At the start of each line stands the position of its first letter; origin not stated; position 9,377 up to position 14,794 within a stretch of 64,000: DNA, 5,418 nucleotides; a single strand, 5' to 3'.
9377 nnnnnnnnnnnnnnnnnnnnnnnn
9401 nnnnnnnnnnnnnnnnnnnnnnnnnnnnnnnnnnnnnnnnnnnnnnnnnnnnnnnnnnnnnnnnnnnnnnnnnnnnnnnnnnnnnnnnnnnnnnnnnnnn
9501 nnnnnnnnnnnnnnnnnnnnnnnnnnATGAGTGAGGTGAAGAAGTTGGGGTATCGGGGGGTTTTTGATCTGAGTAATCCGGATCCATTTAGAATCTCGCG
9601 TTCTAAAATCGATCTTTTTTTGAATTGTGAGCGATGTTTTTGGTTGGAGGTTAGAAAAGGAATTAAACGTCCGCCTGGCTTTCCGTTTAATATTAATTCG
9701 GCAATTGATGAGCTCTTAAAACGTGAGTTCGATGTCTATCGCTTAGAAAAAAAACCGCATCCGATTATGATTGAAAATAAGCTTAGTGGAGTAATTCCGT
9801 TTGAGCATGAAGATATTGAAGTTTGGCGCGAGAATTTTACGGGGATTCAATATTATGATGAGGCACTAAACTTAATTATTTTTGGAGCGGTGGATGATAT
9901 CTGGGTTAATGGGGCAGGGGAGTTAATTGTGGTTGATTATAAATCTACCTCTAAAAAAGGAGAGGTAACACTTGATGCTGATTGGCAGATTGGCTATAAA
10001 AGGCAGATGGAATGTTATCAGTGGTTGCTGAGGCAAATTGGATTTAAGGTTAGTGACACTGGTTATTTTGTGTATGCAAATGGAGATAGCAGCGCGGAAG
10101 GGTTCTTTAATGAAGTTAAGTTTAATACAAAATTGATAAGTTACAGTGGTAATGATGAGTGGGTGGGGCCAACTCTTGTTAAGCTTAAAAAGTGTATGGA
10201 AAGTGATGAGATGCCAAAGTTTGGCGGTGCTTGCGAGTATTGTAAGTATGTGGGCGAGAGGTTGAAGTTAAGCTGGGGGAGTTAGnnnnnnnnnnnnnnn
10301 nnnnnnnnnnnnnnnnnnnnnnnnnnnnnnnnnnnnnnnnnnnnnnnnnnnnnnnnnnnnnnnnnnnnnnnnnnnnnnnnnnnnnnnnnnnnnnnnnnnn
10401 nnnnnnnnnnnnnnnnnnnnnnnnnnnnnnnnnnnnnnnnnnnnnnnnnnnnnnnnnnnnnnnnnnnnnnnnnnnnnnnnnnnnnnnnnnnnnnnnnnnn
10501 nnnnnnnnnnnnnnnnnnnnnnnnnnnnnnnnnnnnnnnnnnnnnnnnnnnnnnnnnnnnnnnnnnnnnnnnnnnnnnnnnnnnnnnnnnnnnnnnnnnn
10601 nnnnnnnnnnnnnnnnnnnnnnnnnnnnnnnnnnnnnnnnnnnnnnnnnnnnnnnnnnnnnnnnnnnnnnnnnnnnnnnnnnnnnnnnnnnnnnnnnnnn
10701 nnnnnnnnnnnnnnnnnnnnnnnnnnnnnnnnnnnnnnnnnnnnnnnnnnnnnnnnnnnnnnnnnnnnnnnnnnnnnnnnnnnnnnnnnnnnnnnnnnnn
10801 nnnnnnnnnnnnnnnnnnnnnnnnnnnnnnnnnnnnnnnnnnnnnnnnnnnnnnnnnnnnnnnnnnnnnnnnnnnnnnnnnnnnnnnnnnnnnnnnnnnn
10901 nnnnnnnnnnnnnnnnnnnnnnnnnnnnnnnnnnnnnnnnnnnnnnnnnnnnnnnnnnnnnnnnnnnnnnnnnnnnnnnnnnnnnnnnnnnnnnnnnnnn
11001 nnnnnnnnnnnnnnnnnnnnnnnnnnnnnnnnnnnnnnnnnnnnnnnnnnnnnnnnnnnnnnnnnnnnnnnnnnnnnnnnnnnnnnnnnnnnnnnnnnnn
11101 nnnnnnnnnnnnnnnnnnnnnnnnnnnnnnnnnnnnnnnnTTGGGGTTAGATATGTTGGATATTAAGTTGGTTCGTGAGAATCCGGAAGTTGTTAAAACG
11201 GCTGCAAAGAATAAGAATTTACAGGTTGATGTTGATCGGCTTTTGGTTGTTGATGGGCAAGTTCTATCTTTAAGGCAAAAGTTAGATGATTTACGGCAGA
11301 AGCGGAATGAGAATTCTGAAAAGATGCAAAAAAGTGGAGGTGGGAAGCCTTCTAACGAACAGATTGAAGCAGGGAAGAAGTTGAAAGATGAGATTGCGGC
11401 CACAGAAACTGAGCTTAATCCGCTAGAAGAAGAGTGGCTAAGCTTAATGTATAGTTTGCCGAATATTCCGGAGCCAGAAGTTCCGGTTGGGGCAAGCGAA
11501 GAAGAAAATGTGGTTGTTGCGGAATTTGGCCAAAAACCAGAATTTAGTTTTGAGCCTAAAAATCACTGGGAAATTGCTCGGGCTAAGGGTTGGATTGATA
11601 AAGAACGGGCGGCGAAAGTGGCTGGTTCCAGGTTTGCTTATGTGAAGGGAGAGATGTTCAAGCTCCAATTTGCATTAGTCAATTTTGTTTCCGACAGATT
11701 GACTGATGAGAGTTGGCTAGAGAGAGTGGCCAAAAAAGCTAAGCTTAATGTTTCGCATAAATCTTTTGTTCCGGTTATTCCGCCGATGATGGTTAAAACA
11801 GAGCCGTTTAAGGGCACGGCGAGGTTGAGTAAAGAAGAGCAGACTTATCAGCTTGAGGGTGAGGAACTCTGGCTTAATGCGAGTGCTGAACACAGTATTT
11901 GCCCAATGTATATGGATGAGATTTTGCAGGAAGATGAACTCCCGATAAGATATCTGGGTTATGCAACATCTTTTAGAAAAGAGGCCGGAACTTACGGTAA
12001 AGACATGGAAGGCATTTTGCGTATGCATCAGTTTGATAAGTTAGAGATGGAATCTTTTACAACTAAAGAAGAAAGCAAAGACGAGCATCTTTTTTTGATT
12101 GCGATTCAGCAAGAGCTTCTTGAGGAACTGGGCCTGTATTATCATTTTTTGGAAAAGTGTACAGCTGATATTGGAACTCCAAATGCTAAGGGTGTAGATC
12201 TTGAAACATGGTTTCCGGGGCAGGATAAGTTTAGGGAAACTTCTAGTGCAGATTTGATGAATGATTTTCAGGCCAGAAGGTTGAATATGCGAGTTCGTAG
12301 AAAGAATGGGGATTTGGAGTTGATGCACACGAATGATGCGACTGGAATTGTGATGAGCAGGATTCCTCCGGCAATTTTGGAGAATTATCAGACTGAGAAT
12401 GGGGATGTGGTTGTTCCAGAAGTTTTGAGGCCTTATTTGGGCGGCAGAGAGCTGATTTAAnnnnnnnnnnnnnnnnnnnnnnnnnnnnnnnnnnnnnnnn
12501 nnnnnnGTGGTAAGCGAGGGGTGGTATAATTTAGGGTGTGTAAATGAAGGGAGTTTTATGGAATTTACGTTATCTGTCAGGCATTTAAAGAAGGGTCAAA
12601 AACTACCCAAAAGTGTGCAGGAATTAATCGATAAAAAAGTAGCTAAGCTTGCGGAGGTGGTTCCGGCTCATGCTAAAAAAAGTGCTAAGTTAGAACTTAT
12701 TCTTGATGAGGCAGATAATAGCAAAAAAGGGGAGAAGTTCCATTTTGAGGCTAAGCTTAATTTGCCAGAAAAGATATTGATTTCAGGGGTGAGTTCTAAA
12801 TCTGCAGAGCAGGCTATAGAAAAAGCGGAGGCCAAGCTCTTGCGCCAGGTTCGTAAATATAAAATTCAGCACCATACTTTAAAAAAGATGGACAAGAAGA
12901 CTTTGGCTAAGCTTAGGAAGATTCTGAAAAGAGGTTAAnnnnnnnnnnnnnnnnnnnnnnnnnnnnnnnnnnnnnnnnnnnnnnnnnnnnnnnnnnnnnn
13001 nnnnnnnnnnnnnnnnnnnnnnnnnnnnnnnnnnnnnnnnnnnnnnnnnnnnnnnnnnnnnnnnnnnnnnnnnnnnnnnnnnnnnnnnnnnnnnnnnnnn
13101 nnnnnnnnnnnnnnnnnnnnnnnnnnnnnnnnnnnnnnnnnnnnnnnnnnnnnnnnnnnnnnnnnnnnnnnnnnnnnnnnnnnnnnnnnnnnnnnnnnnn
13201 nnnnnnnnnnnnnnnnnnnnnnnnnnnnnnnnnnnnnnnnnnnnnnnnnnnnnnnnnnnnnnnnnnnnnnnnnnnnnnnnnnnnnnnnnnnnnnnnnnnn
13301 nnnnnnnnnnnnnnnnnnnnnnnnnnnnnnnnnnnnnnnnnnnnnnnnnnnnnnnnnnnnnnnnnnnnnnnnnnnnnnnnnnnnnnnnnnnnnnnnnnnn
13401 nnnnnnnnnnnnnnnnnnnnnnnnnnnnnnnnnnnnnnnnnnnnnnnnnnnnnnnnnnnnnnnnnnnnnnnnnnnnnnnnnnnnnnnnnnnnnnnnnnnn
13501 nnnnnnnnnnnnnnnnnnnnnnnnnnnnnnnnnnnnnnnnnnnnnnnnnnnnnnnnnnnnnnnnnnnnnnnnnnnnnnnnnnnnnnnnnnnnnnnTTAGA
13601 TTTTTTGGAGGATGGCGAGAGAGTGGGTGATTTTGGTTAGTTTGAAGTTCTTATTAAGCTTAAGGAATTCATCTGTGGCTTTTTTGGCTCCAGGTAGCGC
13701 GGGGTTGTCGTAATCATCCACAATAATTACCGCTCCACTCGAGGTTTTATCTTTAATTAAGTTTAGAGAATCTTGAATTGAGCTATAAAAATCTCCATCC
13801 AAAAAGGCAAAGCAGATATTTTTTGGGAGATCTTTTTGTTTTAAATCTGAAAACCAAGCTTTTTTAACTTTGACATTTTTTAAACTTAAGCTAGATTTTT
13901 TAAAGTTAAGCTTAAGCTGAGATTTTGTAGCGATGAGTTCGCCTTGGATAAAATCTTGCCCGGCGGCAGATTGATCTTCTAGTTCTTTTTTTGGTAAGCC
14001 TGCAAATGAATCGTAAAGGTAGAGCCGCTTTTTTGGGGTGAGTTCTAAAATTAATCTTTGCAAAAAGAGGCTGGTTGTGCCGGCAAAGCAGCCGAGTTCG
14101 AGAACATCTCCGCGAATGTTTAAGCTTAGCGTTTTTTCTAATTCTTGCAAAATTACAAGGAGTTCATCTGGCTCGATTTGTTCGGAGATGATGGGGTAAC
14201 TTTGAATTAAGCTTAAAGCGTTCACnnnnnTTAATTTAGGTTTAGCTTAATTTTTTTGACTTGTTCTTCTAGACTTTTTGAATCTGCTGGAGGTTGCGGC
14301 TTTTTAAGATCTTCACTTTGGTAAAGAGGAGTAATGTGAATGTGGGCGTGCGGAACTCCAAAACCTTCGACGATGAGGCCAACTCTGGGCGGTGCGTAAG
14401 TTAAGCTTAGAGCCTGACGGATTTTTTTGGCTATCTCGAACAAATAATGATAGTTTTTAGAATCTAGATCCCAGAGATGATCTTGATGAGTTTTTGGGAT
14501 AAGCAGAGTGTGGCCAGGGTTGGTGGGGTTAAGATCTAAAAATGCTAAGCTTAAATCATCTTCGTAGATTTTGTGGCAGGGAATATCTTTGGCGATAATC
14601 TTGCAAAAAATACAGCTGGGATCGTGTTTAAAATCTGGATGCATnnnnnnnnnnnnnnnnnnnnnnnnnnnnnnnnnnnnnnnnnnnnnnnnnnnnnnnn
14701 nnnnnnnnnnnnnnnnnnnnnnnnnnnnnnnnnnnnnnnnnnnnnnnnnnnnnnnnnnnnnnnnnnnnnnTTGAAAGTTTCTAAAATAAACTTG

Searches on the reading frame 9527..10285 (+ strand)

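Call 37: search_protein_families(library=pfam, proteins=[window:9527-10285:+], max_evalue=0.001)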
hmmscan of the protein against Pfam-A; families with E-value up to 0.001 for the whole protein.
window:9527-10285:+ (252 aa): 1 family
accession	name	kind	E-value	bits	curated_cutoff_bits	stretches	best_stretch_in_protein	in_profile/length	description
PF12705.13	PDDEXK_1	-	2.2e-09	38.1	22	1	100-241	120-242/247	PD-(D/E)XK nuclease superfamily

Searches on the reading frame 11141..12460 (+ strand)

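Call 37: search_protein_families(library=pfam, proteins=[window:11141-12460:+], max_evalue=0.001)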
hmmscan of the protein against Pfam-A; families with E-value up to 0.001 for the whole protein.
window:11141-12460:+ (439 aa): 2 families
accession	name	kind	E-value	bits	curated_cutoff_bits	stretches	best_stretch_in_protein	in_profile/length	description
PF00587.30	tRNA-synt_2b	-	1e-29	104.3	29.3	1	239-416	7-179/179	tRNA synthetase class II core domain (G, H, P, S and T)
PF02403.27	Seryl_tRNA_N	-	8.9e-23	81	28.2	1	5-110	1-108/108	Seryl-tRNA synthetase N-terminal domain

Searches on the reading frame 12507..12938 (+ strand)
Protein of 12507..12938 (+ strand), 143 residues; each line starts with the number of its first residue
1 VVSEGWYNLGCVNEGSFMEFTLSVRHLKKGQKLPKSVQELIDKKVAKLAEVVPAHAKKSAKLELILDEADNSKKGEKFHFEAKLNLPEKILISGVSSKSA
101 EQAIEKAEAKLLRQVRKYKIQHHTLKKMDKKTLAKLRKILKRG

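Call 68: search_protein_families(library=pfam, proteins=[window:12507-12938:+], max_evalue=0.0001)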
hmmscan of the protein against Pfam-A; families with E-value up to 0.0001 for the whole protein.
window:12507-12938:+ (143 aa): 1 family
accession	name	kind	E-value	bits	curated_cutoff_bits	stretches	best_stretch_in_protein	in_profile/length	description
PF02482.25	Ribosomal_S30AE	-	8.7e-08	33.2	23.7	1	32-119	9-84/88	Sigma 54 modulation protein / S30EA ribosomal protein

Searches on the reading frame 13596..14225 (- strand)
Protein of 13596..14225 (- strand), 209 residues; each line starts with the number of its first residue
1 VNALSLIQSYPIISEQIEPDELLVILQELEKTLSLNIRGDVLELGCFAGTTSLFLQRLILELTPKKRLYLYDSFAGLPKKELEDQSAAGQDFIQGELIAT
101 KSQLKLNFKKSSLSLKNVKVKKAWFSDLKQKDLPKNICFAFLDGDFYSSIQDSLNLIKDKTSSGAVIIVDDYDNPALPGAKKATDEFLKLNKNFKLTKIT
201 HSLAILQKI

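Call 37: search_protein_families(library=pfam, proteins=[window:13596-14225:-], max_evalue=0.001)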
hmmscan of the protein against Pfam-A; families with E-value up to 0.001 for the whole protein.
window:13596-14225:- (209 aa): 2 families
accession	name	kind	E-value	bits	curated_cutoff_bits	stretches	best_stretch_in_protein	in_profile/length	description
PF05711.17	TylF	-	6.9e-25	88.2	23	1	29-192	83-247/264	Macrocin-O-methyltransferase (TylF)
PF13578.12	Methyltransf_24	-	2e-06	29.1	26.3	1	42-172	1-105/105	Methyltransferase domain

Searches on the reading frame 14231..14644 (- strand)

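Call 68: search_protein_families(library=pfam, proteins=[window:14231-14644:-], max_evalue=0.0001)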
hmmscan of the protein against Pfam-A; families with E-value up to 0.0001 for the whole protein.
window:14231-14644:- (137 aa): 2 families
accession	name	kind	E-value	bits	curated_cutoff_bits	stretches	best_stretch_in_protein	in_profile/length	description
PF01230.28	HIT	-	5.6e-19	69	21.5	1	19-109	2-97/98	HIT domain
PF11969.13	DcpS_C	-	1.1e-13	52.1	24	1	10-106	1-101/114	Scavenger mRNA decapping enzyme C-term binding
